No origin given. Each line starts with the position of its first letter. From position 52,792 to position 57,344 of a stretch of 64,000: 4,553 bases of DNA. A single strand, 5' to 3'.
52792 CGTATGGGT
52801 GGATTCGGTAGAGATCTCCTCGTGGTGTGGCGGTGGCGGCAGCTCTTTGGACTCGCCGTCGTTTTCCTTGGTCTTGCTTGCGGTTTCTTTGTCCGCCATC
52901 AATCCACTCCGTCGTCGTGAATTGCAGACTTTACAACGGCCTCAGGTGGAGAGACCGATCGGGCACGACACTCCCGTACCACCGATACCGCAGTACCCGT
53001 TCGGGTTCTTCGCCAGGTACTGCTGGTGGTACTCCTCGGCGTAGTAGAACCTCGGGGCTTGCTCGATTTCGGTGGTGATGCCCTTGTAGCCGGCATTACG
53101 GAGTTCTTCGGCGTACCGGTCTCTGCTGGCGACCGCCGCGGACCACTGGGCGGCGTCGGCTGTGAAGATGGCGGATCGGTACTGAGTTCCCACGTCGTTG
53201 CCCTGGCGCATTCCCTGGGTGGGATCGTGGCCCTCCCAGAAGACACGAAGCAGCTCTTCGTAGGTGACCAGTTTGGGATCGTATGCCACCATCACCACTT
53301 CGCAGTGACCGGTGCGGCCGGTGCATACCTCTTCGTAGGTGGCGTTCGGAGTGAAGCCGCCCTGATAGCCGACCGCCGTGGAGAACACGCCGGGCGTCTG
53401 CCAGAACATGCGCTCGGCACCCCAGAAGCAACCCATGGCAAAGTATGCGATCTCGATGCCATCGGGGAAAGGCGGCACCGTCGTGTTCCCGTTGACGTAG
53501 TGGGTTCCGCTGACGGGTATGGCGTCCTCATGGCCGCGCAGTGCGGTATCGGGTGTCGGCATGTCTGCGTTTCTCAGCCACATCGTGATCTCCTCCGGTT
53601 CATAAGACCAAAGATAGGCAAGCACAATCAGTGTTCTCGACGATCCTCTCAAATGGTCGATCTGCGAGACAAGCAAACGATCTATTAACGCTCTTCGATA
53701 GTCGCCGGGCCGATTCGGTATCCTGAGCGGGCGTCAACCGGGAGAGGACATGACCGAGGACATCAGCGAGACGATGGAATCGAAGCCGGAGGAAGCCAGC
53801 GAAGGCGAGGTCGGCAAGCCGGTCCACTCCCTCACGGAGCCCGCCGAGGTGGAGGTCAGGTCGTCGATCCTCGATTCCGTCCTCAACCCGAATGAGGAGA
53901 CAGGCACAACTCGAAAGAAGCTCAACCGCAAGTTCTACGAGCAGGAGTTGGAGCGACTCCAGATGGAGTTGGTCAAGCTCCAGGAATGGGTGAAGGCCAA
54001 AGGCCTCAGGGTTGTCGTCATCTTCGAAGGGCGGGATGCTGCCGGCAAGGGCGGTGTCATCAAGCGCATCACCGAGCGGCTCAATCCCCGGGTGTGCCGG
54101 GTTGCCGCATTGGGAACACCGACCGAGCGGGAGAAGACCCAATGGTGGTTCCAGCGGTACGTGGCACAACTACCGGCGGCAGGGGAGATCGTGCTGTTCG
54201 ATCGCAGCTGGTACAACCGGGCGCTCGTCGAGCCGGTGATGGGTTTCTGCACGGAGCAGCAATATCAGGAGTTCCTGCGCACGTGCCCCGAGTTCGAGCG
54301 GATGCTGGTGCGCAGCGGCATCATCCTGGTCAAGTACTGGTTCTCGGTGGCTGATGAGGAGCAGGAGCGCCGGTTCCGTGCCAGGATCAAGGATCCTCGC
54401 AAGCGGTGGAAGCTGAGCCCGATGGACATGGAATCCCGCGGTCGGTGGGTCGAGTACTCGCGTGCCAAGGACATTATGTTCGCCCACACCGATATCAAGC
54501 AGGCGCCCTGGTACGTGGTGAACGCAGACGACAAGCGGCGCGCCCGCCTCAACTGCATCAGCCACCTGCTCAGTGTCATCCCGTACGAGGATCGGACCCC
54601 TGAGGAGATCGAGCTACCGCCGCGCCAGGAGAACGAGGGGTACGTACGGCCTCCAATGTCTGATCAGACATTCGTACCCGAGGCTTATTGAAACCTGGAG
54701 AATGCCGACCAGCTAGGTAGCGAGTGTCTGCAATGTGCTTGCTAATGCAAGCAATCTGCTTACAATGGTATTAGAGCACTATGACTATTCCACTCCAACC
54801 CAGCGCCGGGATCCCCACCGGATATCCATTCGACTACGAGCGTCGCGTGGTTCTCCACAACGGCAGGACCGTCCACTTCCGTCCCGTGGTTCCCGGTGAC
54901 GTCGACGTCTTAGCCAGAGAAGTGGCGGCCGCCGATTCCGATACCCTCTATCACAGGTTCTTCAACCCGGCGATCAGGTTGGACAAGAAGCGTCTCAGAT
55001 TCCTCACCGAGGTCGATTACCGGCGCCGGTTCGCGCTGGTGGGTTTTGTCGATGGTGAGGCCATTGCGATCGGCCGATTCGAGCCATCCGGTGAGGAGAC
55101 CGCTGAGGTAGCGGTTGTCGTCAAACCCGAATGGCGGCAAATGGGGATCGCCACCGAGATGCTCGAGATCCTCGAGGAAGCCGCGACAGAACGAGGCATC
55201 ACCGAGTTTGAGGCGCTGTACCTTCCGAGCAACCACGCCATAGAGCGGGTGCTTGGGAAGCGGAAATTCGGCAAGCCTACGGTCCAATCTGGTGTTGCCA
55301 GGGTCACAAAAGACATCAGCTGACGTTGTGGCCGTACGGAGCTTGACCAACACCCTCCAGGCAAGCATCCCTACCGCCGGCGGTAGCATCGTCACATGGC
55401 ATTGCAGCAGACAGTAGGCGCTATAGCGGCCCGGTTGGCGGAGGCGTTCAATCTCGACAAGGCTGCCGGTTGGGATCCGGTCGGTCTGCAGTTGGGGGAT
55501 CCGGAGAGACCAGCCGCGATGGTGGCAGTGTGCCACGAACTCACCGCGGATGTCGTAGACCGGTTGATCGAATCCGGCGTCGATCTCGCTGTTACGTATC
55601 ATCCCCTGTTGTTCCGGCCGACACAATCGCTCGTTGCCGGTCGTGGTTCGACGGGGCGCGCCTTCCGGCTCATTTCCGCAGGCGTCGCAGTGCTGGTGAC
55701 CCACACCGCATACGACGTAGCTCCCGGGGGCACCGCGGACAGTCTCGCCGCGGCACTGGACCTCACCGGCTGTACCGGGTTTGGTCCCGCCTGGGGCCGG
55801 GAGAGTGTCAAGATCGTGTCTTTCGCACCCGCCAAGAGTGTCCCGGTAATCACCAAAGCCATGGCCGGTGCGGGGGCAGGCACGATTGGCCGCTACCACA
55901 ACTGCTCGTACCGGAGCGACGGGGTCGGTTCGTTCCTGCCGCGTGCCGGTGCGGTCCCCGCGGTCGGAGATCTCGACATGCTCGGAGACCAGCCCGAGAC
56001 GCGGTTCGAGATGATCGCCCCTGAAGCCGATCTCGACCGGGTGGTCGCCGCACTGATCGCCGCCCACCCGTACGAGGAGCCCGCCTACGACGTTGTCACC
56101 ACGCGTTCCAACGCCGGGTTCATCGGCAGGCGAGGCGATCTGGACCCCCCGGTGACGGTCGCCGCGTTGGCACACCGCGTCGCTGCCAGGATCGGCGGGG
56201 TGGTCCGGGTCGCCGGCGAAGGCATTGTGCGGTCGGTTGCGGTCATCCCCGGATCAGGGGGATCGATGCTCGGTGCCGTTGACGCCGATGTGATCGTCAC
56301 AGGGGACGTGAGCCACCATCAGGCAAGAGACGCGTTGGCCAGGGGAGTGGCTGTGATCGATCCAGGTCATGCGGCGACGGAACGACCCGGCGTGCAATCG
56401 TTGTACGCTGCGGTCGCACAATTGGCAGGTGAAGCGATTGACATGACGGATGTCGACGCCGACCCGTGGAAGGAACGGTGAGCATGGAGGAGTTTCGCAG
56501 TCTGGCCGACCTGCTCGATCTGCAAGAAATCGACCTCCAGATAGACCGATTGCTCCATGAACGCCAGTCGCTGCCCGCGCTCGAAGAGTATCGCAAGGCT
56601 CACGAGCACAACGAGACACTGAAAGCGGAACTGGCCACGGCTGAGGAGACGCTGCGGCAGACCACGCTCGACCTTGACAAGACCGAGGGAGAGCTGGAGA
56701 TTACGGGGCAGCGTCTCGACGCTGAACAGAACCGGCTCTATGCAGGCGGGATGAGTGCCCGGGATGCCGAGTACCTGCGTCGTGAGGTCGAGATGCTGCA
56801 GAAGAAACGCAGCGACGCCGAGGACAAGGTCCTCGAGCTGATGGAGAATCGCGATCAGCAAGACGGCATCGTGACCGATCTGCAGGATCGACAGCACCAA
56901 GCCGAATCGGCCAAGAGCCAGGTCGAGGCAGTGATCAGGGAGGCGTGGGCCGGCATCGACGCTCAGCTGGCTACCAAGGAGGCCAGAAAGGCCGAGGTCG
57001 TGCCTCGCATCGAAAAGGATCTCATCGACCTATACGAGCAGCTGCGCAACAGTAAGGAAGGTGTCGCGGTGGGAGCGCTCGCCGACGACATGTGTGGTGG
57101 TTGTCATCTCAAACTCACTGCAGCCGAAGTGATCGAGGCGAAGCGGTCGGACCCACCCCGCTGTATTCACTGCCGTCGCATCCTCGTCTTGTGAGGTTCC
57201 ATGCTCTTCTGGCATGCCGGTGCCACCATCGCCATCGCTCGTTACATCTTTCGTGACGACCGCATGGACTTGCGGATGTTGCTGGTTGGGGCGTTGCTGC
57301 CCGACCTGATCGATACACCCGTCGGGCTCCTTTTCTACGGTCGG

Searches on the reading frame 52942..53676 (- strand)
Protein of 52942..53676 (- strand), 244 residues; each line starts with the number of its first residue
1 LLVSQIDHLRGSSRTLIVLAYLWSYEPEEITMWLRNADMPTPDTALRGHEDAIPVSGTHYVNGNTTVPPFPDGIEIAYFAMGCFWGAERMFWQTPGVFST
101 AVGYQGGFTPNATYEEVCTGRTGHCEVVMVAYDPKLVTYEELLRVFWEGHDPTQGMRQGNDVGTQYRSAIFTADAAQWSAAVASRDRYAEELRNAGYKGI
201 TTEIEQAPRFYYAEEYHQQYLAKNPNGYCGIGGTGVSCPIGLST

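Call 42: search_protein_families(library=pfam, proteins=[window:52942-53676:-], max_evalue=0.00001)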
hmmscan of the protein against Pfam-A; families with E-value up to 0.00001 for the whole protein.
window:52942-53676:- (244 aa): 1 family
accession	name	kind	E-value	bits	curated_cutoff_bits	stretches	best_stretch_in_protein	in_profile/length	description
PF01625.27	PMSR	-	8.9e-63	211.5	23.7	1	77-229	2-152/153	Peptide methionine sulfoxide reductase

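Call 54: search_protein_families(library=ncbifam, proteins=[window:52942-53676:-], max_evalue=0.00001)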
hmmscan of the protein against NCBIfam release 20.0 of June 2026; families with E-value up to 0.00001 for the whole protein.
window:52942-53676:- (244 aa): 5 families
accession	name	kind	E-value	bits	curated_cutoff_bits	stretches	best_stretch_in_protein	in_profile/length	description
TIGR00401.1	msrA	equivalog_domain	2.2e-65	219.7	108.1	1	75-229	1-153/153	peptide-methionine (S)-S-oxide reductase MsrA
NF004042.0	PRK05550.1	equivalog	7.7e-56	189.4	330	1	75-230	135-286/293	bifunctional methionine sulfoxide reductase B/A protein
NF010625.0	PRK14018.1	equivalog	2.3e-37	128.7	522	1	76-231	200-350/521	bifunctional peptide-methionine (S)-S-oxide reductase MsrA/peptide-methionine (R)-S-oxide reductase MsrB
NF004038.0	PRK05528.1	equivalog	7.1e-22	78.1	200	1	75-231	2-147/157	peptide-methionine (S)-S-oxide reductase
NF041383.1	Trx_VPGUxxT_two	exception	3.4e-07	30.2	275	1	74-146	145-200/287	VPGUxxT family thioredoxin-like (seleno)protein, type 2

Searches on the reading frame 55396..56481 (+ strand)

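Call 42: search_protein_families(library=pfam, proteins=[window:55396-56481:+], max_evalue=0.00001)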
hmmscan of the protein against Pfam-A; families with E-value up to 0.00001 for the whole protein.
window:55396-56481:+ (361 aa): 1 family
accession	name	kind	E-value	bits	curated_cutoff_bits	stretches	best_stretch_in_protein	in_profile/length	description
PF01784.24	DUF34_NIF3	-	1.2e-52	179.5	23.4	1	7-344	3-239/256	Duf34/NIF3 (NGG1p interacting factor 3)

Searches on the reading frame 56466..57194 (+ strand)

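Call 42: search_protein_families(library=pfam, proteins=[window:56466-57194:+], max_evalue=0.00001)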
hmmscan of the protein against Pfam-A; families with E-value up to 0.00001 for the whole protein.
window:56466-57194:+ (242 aa): 2 families
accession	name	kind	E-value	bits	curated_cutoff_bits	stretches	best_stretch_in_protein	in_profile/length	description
PF24481.2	CT398_CC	-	5.6e-30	104.9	27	1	19-197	1-179/180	CT398-like coiled coil hairpin domain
PF02591.20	Zn_ribbon_9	-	1.2e-07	32.2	29.1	1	210-240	2-33/33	C4-type zinc ribbon domain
